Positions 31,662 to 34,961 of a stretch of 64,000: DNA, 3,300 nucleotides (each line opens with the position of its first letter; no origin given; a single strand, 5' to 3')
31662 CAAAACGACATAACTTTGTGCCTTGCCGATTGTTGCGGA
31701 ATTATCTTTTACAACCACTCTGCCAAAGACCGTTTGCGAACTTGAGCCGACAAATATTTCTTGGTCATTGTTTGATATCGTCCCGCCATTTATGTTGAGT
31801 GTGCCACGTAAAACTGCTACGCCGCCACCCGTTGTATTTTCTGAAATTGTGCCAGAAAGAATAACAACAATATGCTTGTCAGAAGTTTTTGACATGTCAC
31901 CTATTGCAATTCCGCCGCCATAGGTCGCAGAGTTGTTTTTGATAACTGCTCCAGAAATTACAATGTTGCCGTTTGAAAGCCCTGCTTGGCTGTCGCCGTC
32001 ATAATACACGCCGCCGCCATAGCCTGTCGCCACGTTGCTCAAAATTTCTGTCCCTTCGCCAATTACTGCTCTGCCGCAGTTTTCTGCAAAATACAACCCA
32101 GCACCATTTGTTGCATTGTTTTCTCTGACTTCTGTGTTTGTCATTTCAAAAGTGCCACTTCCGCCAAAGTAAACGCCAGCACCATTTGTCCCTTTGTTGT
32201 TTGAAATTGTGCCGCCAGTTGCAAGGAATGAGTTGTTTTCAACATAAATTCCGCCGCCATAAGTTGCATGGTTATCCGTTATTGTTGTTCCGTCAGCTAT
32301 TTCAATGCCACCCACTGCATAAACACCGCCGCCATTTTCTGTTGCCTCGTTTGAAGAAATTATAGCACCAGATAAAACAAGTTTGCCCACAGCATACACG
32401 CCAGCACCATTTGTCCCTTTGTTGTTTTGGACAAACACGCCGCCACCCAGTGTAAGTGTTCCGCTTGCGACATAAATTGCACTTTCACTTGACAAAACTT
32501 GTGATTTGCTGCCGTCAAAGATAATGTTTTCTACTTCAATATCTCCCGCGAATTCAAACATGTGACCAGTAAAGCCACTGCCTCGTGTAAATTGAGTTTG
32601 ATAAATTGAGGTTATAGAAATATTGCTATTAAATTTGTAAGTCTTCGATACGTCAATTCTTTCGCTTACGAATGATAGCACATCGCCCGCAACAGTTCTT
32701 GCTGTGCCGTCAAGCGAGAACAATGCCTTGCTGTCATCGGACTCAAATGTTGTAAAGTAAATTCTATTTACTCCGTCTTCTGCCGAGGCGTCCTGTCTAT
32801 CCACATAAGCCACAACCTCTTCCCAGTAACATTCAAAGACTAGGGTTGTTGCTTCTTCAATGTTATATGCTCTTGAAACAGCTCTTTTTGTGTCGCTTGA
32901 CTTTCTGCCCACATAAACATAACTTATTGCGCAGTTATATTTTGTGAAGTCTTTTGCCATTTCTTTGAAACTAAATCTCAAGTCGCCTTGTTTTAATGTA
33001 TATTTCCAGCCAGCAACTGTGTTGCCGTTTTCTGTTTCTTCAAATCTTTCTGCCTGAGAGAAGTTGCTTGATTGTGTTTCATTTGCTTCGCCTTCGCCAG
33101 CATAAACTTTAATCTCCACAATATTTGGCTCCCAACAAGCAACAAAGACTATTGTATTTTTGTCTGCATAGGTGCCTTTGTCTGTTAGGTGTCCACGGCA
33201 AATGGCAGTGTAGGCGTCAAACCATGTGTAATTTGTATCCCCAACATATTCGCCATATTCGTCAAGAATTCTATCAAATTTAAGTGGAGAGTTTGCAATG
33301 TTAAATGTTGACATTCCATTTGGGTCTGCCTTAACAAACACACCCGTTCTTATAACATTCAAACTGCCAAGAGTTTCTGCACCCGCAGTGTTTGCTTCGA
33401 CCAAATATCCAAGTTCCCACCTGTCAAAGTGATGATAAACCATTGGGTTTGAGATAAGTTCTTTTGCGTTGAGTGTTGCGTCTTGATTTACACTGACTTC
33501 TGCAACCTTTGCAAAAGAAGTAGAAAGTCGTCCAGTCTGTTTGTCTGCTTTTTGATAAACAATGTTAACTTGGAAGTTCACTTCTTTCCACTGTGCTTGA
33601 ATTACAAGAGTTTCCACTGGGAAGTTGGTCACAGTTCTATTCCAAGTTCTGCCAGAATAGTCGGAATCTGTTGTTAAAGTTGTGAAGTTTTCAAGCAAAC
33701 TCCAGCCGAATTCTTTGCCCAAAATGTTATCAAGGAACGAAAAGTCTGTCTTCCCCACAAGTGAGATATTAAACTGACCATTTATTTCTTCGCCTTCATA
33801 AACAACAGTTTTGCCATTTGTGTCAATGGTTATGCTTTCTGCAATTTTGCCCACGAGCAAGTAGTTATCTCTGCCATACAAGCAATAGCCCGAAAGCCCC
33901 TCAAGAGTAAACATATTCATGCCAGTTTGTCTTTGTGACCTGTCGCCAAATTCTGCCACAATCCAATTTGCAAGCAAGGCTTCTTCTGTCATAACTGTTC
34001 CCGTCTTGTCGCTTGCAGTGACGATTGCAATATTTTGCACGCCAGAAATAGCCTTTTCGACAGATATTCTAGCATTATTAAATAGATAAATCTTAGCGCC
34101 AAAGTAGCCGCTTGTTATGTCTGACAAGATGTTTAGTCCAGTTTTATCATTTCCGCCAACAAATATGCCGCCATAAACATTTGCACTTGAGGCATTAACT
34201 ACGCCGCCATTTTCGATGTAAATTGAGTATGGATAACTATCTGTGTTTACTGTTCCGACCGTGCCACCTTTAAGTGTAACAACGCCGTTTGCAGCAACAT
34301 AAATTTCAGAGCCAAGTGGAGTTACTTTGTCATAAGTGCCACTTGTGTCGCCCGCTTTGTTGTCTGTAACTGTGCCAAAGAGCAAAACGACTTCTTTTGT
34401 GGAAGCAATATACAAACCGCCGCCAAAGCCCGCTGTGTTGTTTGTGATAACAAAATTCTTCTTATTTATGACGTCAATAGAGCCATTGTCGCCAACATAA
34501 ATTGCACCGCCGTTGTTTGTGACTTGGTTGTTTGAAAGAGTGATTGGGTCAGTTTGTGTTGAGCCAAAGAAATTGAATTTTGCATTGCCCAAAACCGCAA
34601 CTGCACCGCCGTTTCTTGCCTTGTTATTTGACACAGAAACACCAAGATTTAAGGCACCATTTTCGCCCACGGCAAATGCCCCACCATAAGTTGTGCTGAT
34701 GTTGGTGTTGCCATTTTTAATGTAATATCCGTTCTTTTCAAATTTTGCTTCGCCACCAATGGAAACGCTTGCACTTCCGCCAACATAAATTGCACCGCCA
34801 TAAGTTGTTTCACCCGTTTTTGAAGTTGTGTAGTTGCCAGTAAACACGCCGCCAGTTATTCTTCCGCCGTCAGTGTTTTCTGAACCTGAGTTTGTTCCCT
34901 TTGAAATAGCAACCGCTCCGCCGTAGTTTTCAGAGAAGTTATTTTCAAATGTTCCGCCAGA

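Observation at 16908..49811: One uninterrupted 32.9 kb gene encodes a 10,967-aa, roughly megadalton surface protein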

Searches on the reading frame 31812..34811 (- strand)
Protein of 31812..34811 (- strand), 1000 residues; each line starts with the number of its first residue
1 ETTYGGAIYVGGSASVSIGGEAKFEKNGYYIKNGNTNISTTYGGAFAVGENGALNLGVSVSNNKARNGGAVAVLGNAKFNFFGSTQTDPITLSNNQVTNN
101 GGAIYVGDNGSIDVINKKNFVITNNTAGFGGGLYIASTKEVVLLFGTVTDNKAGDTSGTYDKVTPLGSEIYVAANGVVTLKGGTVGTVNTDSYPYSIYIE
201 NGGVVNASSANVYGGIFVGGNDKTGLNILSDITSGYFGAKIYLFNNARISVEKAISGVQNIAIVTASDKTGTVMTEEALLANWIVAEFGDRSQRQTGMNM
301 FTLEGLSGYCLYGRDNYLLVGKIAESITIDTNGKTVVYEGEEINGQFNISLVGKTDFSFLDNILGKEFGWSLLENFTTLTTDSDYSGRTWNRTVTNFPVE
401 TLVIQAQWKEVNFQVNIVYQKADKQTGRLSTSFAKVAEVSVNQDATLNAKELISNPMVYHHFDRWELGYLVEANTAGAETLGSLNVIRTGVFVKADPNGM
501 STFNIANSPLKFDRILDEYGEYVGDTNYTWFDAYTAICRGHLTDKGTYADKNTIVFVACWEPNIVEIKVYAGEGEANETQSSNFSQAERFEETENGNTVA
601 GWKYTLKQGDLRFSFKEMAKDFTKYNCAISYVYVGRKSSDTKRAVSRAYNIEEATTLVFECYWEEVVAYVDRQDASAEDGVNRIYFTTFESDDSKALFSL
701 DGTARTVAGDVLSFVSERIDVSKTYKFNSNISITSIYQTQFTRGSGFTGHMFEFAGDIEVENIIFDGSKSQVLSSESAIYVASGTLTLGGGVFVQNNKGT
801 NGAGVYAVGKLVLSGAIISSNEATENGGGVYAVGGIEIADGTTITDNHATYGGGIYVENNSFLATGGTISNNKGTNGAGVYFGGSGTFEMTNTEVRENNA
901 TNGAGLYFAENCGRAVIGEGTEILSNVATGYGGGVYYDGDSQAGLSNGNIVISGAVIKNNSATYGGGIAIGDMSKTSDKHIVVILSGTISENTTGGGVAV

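Call 6: search_protein_families(library=pfam, proteins=[window:31812-34811:-], max_evalue=0.01)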
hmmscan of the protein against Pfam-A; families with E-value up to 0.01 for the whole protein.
window:31812-34811:- (1000 aa): 1 family
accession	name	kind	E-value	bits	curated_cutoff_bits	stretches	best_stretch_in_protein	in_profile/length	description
PF02415.23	Chlam_PMP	-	0.0032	18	20.6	1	89-106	1-18/19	Chlamydia polymorphic membrane protein (Chlamydia_PMP) repeat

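Call 82: search_protein_families(library=ncbifam, proteins=[window:31812-34811:-], max_evalue=0.01)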
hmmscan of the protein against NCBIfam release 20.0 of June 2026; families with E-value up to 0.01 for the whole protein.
window:31812-34811:- (1000 aa): 1 family
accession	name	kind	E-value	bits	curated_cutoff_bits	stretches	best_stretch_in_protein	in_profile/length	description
TIGR01376.1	POMP_repeat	repeat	1.9e-07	30.6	15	1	88-112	3-27/28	polymorphic outer membrane protein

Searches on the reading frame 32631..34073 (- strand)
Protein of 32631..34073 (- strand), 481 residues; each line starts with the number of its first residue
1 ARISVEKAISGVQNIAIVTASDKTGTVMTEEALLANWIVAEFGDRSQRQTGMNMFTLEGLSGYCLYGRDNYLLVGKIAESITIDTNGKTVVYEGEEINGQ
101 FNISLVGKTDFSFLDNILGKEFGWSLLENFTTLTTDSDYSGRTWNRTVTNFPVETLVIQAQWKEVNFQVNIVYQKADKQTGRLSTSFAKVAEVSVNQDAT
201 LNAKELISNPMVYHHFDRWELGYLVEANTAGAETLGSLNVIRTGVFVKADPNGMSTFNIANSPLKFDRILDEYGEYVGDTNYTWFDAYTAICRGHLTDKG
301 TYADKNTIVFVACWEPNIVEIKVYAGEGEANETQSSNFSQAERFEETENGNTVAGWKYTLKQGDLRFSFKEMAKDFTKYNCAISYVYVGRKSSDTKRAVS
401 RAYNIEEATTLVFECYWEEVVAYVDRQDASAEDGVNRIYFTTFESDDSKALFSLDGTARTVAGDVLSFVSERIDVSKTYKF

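Call 96: search_solved_structures(query=A6, max_evalue=0.1)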
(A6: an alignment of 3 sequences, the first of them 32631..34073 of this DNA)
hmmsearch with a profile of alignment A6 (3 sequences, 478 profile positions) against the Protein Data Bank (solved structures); distinct sequences matched with E-value up to 0.1: 0.
